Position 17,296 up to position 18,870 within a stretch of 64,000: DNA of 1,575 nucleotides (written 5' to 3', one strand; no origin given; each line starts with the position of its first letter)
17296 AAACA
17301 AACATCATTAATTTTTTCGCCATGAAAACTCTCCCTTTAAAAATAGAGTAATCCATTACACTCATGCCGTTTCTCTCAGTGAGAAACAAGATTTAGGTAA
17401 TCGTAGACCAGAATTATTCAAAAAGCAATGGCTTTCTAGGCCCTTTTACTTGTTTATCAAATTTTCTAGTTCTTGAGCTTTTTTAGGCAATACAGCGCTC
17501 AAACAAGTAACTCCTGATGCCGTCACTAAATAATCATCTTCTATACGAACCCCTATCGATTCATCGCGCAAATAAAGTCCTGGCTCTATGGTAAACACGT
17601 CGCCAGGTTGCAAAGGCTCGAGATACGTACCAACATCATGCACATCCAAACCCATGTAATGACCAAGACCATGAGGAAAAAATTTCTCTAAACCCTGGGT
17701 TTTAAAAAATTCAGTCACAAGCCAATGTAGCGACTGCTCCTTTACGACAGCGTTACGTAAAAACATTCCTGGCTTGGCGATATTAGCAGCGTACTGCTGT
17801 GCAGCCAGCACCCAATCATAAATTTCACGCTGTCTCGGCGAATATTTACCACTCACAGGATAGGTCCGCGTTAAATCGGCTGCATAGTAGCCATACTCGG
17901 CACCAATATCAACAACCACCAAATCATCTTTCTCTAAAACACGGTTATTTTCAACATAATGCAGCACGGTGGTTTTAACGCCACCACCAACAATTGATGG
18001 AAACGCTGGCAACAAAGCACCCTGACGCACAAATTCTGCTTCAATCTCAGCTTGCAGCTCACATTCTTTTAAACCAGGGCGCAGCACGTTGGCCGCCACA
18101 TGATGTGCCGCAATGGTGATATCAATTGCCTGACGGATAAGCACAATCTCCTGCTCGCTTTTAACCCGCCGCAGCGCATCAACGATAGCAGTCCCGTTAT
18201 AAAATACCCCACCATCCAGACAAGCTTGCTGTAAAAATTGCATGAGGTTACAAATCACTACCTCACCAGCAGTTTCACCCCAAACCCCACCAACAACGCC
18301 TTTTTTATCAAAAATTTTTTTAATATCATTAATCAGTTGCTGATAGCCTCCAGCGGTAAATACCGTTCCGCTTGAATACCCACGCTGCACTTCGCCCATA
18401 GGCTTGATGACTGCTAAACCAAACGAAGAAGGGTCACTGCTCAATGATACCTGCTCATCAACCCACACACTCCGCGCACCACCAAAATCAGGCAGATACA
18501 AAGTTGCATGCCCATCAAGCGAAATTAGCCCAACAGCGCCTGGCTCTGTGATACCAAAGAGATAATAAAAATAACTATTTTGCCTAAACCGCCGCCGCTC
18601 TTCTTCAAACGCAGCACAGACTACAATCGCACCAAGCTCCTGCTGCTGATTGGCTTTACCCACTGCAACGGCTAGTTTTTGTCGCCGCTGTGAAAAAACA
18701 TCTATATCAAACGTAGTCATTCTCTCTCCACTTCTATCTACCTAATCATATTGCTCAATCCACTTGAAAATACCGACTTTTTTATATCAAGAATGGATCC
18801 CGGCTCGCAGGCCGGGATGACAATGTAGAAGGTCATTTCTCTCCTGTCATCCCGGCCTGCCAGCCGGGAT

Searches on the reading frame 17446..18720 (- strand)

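Call 51: search_protein_families(library=pfam, proteins=[window:17446-18720:-], max_evalue=0.0001)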
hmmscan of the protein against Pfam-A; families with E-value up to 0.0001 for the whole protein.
window:17446-18720:- (424 aa): 2 families
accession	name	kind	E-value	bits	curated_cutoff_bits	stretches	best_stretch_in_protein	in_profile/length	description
PF00557.29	Peptidase_M24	-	2.2e-58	197.9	23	1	194-401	2-208/208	Metallopeptidase family M24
PF05195.22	AMP_N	-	8e-12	45.4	24.6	1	9-112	1-107/121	Aminopeptidase P, N-terminal domain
